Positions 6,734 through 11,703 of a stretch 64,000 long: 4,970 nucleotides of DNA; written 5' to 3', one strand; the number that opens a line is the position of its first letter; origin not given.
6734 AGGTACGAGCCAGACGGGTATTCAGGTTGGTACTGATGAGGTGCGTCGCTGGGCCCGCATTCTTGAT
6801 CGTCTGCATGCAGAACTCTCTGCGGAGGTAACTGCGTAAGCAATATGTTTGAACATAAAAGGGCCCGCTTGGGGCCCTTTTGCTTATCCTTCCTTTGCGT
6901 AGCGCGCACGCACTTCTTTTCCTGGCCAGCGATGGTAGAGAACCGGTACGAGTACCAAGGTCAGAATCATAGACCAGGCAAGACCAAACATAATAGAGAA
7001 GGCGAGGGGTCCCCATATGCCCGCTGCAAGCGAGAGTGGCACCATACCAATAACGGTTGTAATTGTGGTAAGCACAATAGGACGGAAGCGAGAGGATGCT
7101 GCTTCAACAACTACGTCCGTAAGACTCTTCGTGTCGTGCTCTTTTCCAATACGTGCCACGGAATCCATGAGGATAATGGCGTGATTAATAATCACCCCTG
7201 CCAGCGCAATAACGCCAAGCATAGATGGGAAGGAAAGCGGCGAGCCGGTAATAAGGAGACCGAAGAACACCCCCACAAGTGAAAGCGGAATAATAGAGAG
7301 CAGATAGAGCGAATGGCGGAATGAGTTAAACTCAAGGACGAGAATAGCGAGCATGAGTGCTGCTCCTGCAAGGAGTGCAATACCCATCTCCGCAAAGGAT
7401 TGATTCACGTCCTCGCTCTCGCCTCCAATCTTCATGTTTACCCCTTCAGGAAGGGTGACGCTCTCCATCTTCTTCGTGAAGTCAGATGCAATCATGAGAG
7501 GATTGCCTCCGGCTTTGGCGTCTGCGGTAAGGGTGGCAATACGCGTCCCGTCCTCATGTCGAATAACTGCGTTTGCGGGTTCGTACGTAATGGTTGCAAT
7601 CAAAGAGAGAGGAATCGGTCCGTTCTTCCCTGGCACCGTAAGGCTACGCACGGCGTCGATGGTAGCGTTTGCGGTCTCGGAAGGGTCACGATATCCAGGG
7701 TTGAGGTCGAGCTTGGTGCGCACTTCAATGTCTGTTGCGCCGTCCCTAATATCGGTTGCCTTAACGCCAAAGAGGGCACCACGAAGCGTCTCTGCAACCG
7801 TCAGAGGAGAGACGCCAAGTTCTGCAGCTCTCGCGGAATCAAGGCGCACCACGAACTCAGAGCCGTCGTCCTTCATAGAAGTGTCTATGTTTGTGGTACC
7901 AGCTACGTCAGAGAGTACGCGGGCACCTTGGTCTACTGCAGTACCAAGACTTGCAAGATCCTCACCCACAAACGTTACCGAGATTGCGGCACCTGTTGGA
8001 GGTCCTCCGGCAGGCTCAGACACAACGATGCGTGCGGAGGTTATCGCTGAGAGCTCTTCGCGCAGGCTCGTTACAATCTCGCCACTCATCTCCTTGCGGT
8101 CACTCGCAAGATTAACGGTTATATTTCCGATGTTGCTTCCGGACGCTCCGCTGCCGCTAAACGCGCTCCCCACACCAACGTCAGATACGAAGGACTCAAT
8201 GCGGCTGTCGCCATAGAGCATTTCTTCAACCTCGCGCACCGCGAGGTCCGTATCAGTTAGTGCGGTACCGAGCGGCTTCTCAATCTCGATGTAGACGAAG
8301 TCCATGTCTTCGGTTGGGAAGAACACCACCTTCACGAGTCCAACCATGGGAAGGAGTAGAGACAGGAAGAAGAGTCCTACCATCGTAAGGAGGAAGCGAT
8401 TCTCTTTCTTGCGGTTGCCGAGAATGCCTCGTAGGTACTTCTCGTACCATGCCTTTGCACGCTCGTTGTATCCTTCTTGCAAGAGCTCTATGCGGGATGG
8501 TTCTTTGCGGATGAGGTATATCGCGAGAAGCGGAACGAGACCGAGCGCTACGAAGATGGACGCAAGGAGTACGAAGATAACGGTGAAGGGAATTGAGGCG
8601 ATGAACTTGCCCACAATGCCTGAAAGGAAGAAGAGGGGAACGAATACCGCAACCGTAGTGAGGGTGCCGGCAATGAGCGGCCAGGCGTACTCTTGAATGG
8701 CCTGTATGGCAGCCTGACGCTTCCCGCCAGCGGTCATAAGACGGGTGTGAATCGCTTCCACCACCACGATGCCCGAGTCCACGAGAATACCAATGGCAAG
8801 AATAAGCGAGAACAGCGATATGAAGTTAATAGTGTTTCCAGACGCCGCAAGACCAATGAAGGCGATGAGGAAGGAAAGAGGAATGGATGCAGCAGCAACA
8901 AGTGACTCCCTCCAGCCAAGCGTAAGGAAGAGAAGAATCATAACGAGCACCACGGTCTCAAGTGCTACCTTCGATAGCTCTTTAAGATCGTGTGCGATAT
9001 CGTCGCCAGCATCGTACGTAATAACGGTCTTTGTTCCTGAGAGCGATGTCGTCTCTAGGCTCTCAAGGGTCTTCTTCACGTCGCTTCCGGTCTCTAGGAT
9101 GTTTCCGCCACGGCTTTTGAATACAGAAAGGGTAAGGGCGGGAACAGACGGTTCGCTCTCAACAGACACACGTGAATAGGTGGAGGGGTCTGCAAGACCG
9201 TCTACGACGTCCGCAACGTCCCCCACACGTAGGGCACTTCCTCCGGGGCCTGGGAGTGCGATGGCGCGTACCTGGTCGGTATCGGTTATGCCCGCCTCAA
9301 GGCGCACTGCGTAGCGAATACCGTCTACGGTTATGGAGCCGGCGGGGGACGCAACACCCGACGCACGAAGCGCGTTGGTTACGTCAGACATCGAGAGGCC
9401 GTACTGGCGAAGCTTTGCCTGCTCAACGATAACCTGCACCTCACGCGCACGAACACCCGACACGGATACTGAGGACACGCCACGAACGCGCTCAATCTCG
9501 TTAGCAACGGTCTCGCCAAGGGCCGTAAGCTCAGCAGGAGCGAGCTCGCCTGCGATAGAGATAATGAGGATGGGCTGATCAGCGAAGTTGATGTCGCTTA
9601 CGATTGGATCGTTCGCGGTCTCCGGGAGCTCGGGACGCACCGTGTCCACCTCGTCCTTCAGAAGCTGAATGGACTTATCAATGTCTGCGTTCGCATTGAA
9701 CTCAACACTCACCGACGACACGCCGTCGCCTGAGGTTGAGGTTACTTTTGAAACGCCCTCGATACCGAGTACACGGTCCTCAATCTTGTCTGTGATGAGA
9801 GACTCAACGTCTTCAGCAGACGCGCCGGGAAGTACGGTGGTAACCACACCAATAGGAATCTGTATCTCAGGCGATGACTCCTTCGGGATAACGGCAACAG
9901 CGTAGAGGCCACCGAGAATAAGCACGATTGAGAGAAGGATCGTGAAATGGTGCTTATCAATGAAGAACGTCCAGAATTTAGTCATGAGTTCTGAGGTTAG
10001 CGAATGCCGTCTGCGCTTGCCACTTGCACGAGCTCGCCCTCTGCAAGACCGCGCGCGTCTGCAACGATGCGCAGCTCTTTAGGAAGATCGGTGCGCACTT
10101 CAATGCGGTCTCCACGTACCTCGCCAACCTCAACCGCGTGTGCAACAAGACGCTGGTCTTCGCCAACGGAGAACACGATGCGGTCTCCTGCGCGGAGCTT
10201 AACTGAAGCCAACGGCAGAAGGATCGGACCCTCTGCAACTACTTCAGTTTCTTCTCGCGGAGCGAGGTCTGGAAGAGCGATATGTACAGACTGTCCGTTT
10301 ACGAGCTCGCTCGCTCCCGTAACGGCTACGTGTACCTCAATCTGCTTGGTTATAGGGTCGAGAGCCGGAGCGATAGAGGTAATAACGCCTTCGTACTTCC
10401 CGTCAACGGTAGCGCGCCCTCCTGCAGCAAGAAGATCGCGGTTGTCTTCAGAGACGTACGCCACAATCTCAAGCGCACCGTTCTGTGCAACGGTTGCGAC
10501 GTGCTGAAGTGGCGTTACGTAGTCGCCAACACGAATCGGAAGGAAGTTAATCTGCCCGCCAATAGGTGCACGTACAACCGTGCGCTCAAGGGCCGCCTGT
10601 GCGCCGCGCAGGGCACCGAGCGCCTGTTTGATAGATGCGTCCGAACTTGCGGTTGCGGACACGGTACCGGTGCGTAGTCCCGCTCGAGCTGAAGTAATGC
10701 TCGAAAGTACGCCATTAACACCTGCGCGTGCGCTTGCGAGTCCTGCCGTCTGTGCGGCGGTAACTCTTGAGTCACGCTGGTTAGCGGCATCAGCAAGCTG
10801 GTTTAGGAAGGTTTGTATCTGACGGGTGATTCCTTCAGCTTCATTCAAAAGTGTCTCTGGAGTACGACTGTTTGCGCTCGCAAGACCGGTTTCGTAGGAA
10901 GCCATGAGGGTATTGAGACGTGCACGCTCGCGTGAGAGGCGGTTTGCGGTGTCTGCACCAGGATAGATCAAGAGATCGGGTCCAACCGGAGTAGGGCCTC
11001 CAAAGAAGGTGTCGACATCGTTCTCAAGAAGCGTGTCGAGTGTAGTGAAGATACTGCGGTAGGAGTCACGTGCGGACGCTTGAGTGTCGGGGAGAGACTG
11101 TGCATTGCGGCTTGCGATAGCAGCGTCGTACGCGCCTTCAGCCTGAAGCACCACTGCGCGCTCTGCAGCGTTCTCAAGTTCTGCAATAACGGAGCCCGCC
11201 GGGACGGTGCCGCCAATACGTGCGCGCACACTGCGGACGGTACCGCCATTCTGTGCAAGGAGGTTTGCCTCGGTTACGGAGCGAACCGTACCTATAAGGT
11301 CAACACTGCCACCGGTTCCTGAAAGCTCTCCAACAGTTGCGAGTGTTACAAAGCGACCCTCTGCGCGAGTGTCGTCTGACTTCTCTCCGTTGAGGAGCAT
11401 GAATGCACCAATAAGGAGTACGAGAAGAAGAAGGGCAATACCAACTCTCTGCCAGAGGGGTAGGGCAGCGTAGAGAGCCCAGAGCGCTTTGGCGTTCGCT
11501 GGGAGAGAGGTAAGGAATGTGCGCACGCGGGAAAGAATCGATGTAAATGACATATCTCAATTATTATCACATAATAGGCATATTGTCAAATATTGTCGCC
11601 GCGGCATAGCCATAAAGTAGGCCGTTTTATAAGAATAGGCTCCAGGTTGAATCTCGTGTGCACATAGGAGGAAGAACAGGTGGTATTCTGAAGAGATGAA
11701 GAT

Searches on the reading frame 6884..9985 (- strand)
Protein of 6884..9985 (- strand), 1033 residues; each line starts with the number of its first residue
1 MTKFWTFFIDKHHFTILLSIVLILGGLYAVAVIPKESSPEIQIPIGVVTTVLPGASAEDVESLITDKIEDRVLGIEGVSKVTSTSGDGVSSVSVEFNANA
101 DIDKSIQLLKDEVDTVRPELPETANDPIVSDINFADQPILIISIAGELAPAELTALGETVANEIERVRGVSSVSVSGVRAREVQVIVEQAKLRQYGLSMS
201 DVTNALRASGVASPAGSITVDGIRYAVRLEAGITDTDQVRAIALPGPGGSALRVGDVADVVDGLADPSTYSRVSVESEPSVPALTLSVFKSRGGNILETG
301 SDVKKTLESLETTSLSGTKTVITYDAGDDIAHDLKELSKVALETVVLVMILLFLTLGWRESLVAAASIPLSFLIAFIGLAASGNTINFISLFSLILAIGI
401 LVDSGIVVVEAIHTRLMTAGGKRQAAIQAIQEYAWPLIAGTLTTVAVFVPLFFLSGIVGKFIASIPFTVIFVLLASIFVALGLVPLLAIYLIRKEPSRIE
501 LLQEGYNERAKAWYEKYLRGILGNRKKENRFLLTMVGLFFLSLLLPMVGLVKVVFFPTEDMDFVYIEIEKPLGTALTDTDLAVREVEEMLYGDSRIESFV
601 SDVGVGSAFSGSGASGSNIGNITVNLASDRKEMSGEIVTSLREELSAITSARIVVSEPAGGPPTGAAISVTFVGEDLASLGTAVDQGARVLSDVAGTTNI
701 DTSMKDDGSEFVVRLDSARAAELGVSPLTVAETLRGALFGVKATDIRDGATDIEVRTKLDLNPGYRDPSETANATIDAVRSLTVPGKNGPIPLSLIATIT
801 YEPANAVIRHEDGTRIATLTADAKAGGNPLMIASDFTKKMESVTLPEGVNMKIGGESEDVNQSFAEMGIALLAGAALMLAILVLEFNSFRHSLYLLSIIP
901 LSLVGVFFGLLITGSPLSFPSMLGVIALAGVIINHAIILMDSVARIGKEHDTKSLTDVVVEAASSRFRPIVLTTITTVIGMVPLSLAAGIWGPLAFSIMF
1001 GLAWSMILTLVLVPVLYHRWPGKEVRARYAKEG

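Call 20: search_protein_families(library=pfam, proteins=[window:6884-9985:-], max_evalue=0.001)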
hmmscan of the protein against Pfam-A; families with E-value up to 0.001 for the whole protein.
window:6884-9985:- (1033 aa): 2 families
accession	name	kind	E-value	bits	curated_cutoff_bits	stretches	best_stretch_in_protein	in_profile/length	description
PF00873.25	ACR_tran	-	4e-183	611.2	28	1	5-1017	2-1017/1021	AcrB/AcrD/AcrF family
PF02355.23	SecD_SecF_C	-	3e-05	24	20.5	0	860-1006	25-172/189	Protein export membrane protein SecD/SecF, C-terminal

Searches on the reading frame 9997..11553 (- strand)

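Call 20: search_protein_families(library=pfam, proteins=[window:9997-11553:-], max_evalue=0.001)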
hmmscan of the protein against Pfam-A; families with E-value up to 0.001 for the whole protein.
window:9997-11553:- (518 aa): 2 families
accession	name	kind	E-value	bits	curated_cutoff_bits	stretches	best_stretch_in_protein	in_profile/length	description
PF13437.12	HlyD_3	-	2e-14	54.7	22.2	1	326-414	1-96/106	HlyD family secretion protein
PF16576.10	HlyD_D23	-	1.3e-08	34.8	30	1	312-412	96-202/214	Barrel-sandwich domain of CusB or HlyD membrane-fusion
